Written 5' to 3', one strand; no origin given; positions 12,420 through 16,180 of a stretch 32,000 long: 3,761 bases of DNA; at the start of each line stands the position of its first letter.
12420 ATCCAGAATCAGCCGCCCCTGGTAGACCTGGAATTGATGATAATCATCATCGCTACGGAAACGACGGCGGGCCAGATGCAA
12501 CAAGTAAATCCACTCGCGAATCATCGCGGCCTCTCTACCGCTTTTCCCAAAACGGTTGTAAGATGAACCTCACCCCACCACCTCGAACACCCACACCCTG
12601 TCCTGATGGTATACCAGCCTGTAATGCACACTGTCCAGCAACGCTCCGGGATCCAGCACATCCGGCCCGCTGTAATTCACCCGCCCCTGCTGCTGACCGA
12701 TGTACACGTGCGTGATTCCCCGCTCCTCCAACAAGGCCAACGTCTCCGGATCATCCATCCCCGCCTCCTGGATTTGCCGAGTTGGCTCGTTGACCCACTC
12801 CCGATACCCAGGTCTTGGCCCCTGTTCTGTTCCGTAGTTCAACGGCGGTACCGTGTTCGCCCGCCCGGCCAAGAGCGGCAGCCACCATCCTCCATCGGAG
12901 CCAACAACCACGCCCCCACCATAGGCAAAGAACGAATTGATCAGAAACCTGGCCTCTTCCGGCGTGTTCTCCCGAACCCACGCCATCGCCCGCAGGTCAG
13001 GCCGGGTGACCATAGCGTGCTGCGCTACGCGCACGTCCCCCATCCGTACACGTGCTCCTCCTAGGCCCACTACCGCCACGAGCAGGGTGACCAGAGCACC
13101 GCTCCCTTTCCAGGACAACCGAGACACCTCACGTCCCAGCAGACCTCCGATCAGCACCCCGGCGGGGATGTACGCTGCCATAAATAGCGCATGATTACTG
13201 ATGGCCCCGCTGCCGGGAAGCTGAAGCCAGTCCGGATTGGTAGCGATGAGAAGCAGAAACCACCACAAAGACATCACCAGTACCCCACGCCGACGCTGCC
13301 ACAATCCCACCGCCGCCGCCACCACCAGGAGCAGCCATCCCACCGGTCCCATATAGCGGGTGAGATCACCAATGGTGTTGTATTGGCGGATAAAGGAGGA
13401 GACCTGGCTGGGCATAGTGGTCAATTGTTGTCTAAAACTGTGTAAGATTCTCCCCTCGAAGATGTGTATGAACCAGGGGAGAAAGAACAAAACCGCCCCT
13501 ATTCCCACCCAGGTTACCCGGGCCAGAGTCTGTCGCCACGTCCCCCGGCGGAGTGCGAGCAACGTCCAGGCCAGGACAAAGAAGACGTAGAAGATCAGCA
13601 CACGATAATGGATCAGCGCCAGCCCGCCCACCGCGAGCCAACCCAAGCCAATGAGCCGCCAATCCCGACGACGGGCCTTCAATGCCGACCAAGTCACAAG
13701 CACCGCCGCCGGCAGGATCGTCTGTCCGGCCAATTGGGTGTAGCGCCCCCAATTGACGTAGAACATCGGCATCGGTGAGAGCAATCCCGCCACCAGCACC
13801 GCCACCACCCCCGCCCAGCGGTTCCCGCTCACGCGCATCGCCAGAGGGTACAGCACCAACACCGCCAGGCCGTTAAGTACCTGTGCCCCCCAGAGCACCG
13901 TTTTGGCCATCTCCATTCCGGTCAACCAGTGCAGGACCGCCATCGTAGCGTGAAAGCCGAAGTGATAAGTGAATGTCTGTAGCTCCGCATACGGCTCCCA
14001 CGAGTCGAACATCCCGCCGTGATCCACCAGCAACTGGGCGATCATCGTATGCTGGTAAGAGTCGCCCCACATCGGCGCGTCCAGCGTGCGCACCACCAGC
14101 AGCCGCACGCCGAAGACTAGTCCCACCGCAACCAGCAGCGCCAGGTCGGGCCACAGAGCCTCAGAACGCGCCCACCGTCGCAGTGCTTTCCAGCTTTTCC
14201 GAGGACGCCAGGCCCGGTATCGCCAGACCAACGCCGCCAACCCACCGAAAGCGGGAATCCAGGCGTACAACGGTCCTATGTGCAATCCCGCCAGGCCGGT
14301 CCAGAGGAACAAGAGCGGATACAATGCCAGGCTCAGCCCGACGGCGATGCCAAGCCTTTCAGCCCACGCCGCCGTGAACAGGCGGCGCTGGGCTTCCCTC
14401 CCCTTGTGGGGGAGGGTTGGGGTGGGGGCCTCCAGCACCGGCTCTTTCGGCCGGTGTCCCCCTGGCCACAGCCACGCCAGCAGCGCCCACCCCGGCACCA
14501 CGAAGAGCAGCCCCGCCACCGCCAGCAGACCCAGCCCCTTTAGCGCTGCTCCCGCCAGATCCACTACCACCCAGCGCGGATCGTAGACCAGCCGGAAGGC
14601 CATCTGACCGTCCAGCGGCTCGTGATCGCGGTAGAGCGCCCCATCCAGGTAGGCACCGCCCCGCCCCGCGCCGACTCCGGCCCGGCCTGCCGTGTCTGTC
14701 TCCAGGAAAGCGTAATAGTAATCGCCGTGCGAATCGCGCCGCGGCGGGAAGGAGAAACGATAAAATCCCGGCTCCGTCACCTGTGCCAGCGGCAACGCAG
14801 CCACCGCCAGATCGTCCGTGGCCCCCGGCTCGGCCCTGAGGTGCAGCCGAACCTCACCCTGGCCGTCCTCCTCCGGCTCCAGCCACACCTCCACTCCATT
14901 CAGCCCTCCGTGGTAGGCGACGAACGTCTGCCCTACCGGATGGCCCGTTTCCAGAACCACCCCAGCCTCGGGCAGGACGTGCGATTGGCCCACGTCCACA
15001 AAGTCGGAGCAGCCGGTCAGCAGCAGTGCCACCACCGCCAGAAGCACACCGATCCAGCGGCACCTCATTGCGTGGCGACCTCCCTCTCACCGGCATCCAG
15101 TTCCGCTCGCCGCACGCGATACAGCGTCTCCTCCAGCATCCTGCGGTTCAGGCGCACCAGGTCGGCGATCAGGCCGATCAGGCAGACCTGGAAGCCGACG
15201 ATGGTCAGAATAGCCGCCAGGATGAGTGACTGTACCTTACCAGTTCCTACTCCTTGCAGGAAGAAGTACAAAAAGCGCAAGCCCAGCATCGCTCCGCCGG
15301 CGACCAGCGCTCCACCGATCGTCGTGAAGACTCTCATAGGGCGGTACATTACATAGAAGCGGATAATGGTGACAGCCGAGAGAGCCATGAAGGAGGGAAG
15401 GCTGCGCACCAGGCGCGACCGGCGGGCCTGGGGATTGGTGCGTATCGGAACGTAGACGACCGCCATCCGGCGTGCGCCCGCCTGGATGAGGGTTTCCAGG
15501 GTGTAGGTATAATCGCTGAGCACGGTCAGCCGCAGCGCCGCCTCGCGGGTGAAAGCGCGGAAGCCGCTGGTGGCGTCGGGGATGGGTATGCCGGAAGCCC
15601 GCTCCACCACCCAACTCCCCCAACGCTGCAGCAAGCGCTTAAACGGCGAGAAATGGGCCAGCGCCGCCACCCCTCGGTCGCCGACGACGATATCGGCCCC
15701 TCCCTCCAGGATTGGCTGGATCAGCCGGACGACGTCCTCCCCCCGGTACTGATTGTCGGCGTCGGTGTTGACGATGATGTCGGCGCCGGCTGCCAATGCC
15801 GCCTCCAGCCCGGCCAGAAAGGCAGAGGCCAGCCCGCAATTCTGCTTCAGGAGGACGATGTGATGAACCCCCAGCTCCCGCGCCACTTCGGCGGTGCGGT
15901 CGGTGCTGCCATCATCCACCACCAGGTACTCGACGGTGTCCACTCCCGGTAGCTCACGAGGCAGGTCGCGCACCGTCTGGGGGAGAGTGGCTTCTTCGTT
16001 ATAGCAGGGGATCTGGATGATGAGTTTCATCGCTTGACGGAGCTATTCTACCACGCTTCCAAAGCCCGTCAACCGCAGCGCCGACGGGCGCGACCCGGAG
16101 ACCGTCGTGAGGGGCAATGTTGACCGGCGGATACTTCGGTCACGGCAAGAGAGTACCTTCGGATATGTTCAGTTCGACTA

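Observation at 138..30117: Composite 30-kb envelope-glycan locus: Wzx/PGT lipid-linked assembly fused to a GT-C glycosylation hub, with no recognisable polymerase, chain-length or export genes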

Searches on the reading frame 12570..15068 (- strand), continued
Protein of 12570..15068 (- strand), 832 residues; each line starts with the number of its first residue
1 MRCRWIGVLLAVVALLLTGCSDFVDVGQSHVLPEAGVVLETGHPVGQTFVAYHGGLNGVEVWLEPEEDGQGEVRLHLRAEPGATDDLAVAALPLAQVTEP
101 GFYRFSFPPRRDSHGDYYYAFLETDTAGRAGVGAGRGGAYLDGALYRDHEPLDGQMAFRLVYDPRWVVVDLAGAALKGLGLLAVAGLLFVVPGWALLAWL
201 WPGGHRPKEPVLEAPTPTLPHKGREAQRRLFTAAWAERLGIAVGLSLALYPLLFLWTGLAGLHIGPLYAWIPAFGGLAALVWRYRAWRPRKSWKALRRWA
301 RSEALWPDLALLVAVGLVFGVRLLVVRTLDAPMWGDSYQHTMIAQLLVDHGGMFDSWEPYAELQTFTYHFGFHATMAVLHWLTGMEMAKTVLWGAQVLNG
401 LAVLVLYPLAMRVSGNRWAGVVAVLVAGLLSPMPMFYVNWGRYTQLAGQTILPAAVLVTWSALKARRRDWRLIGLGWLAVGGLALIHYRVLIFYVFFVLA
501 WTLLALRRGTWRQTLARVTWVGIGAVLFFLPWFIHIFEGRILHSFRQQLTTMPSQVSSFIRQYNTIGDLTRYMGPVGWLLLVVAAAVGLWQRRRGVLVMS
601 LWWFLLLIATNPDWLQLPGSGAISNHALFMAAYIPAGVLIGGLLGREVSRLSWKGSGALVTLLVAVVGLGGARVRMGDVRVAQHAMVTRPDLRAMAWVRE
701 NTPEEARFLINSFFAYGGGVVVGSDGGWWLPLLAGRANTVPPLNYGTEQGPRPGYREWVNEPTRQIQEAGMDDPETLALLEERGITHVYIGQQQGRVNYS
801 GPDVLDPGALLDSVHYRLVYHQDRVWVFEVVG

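Call 44: fold_search(model_id=the predicted structure, library=pdb)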
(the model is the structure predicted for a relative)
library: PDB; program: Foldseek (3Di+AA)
matches with E <= 10: 717; with E <= 0.001: 21
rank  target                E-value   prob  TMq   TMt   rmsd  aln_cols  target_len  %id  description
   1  8if8_C                3.7e-09  1.00  0.41  0.53  12.0       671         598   15  Arabinosyltransferase AftA (released 2023-05-31)
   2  8b6l_I                6.2e-09  1.00  0.44  0.52  10.1       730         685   11  Subtomogram average of the human Sec61-TRAP-OSTA-translocon (released 2022-12-07)
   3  7oci_F                1.6e-08  1.00  0.43  0.54  10.1       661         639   10  Cryo-EM structure of yeast Ost6p containing oligosaccharyltransferase complex (released 2022-02-16)
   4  8if8_B                5.4e-08  1.00  0.40  0.51  11.4       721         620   14  Arabinosyltransferase AftA (released 2023-05-31)
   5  8pn9_A                5.6e-08  1.00  0.43  0.54   8.1       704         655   12  Structure of human oligosaccharyltransferase OST-A complex bound to NGI-1 (released 2024-05-08)
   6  8agb_A                8.6e-08  1.00  0.42  0.53  11.0       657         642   11  Structure of yeast oligosaccharylransferase complex with lipid-linked oligosaccharide bound (released 2022-12-07)
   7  6s7o_A                1.2e-07  1.00  0.43  0.54  10.1       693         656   13  Cryo-EM structure of human oligosaccharyltransferase complex OST-A (released 2019-12-18)
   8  7e9s_A                1.9e-07  1.00  0.41  0.40   7.9       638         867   13  Archaeal oligosaccharyltransferase AglB from Archaeoglobus fulgidus in complex with an inhibitory peptide and a dolich (released 2021-09-08)
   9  7zli_A                3.1e-07  1.00  0.42  0.51   8.4       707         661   12  Cryo-EM structure of C-mannosyltransferase CeDPY19, in complex with Dol25-P-Man and bound to CMT2-Fab and anti-Fab nan (released 2023-01-11)
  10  8agc_A                3.3e-07  1.00  0.37  0.43   9.9       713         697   10  Structure of yeast oligosaccharylransferase complex with lipid-linked oligosaccharide and non-acceptor peptide bound (released 2022-12-07)
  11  7zlh_A                3.3e-07  1.00  0.39  0.48   9.5       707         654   13  Cryo-EM structure of C-mannosyltransferase CeDPY19, in apo state, bound to CMT2-Fab and anti-Fab nanobody (released 2023-01-11)
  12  5ogl_A                9.3e-07  1.00  0.38  0.44   8.6       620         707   11  Structure of bacterial oligosaccharyltransferase PglB in complex with an acceptor peptide and an lipid-linked oligosac (released 2017-10-25)
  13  7zlg_A                1.1e-06  1.00  0.41  0.49   8.5       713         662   12  Cryo-EM structure of C-mannosyltransferase CeDPY19, in complex with acceptor peptide and bound to CMT2-Fab and anti-Fa (released 2023-01-11)
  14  6gxc_A                2.4e-06  1.00  0.39  0.44   8.8       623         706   11  Bacterial oligosaccharyltransferase PglB in complex with an inhibitory peptide and a reactive lipid-linked oligosaccha (released 2018-11-14)
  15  9i5k_A                8.8e-06  1.00  0.33  0.52   7.2       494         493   14  Structure of the Chaetomium thermophilum Pmt4 homodimer (C2 symmetry) (released 2025-12-24)
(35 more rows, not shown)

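Call 73: find_encoding_contigs(protein=P0061, flank=10000, max_places=1)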
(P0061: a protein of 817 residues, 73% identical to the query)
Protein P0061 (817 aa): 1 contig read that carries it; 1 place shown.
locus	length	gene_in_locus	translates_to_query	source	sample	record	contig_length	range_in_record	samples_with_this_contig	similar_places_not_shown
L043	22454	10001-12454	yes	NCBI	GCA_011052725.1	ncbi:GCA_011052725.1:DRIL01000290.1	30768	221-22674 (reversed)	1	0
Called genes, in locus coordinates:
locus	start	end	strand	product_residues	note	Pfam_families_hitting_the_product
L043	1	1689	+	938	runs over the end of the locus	PF09586:YfhO (weak)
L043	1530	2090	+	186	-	PF13276:HTH_21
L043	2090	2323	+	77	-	-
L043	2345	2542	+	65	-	PF13683:rve_3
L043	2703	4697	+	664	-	PF13231:PMT_2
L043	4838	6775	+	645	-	PF13231:PMT_2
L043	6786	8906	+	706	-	PF13231:PMT_2 (weak)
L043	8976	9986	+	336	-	PF00535:Glycos_transf_2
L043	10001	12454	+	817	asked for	PF20176:DUF6541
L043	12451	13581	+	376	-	PF13439:Glyco_transf_4, PF13579:Glyco_trans_4_4, PF00534:Glycos_transf_1, PF13692:Glyco_trans_1_4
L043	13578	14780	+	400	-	PF13439:Glyco_transf_4, PF13579:Glyco_trans_4_4, PF00534:Glycos_transf_1, PF13692:Glyco_trans_1_4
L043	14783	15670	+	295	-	PF13641:Glyco_tranf_2_3, PF00535:Glycos_transf_2, PF13632:Glyco_trans_2_3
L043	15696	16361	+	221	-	PF13489:Methyltransf_23, PF13847:Methyltransf_31 (faint), PF08241:Methyltransf_11, PF08242:Methyltransf_12 (faint), PF13649:Methyltransf_25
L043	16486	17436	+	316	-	PF03706:LPG_synthase_TM (weak)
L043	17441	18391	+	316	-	PF01209:Ubie_methyltran (faint), PF13489:Methyltransf_23, PF07021:MetW, PF13847:Methyltransf_31, PF08241:Methyltransf_11, PF08242:Methyltransf_12, PF13649:Methyltransf_25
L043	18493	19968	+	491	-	-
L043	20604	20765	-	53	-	PF05343:Peptidase_M42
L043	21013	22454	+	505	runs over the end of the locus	PF13412:HTH_24 (faint), PF00665:rve (weak), PF22483:Mu-transpos_C_2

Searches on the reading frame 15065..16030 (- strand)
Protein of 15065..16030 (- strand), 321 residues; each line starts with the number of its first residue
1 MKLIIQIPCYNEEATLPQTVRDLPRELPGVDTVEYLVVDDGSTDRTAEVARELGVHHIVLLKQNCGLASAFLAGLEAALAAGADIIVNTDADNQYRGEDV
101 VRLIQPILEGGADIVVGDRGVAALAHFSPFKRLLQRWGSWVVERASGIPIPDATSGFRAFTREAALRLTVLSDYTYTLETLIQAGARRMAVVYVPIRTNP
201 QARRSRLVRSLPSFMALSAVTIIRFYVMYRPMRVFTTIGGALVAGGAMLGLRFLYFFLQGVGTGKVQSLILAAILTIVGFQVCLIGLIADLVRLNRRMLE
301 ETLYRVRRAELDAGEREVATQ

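Call 4: search_protein_families(library=pfam, proteins=[window:15065-16030:-], max_evalue=0.01)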
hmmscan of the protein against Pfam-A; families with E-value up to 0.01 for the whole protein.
window:15065-16030:- (321 aa): 2 families
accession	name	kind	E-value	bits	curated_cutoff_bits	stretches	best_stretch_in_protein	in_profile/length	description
PF00535.33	Glycos_transf_2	-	3.2e-24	86.2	23.3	1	7-165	4-164/168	Glycosyl transferase family 2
PF13641.12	Glyco_tranf_2_3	-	0.0015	19.1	27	1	5-94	5-98/230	Glycosyltransferase like family 2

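Call 24: search_solved_structures(query=window:15065-16030:-, max_evalue=0.001)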
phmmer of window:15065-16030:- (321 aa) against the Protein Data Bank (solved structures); distinct sequences matched with E-value up to 0.001: 8.
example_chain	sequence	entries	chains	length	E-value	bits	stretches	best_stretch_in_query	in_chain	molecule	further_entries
5mlz_A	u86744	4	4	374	1.4e-15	60.5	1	1-220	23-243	Dolichol monophosphate mannose synthase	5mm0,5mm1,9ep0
9hwj_A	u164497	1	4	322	4.3e-15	58.9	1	2-292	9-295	Undecaprenyl-phosphate 4-deoxy-4-formamido-L-arabinose transferase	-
9bhc_C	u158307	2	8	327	6.9e-15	58.3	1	2-292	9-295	Undecaprenyl-phosphate 4-deoxy-4-formamido-L-arabinose transferase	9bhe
8vxh_A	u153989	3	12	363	9.9e-15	57.8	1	2-292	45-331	Undecaprenyl-phosphate 4-deoxy-4-formamido-L-arabinose transferase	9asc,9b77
5ekp_C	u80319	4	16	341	1.9e-08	37.1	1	2-299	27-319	Uncharacterized glycosyltransferase sll0501 | Glycosyltransferase sll0501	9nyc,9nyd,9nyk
9nye_A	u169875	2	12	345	2e-08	37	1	2-299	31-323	Glycosyltransferase sll0501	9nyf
5eke_A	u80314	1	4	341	2.7e-08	36.6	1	2-299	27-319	Uncharacterized glycosyltransferase sll0501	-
6p61_A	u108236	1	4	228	9.9e-05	24.9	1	6-108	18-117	Glycosyltransferase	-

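Call 41: search_protein_families(library=ncbifam, proteins=[window:15065-16030:-], max_evalue=0.001)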
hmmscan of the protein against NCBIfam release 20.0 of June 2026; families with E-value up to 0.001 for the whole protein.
window:15065-16030:- (321 aa): 17 families
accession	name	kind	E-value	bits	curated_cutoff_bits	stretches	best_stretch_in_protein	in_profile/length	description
TIGR04182.1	glyco_TIGR04182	equivalog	1.7e-32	113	325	1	4-297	3-287/293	S-layer glycoprotein N-glycosyltransferase AglJ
NF058614.1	PPMAGASynPpgS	equivalog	1.2e-21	77.2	370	1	5-170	4-167/226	polyprenyl-phospho-N-acetylgalactosaminyl synthase PpgS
NF041391.1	DPhHxTase_Halo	equivalog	5.2e-16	58.3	375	1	9-200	3-185/213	dolichyl-phosphate hexose transferase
NF007986.1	PRK10714.1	equivalog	1.1e-15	57.5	529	1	2-292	7-293/316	undecaprenyl-phosphate 4-deoxy-4-formamido-L-arabinose transferase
NF047588.1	GlcsyltransPgfSStrep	equivalog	1e-14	54.5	500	1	1-290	1-285/308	glycosyltransferase PgfS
TIGR03937.1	PgaC_IcaA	equivalog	4.4e-09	35.8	422.3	1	5-94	49-137/407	poly-beta-1,6-N-acetyl-D-glucosamine synthase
TIGR04283.1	glyco_like_mftF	equivalog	1.4e-08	34.6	182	1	5-77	3-70/221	TIGR04283 family arsenosugar biosynthesis glycosyltransferase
NF041875.1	EPS_EpsD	equivalog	5.4e-08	32.6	370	1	5-117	3-114/325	exopolysaccharide biosynthesis glycosyltransferase EpsD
NF010496.0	PRK13915.1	equivalog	1.4e-07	30.9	262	1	5-109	35-144/307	glucosyl-3-phosphoglycerate synthase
NF007482.0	PRK10073.1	equivalog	5.4e-07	28.9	423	1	2-100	7-103/334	glycosyltransferase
NF041865.1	EpsU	equivalog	9.8e-07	28.1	700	1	3-121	41-160/394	exopolysaccharide biosynthesis GT2 family glycosyltransferase EpsU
NF050113.1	gal_furan_GlfT1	equivalog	1.7e-05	24.3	330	1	35-104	31-101/290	galactofuranosyltransferase GlfT1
TIGR03469.1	HpnB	hypoth_equivalog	5.6e-05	22.3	379.25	1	5-114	48-167/386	hopene-associated glycosyltransferase HpnB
NF047683.1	TeichurnBiosyTuaG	equivalog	0.00017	21.3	400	1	5-104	10-108/252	teichuronic acid biosynthesis protein TuaG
NF053846.1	glyco_with_XrtP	equivalog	0.00019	20.2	520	1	7-53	47-90/440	XrtP-associated glycosyltransferase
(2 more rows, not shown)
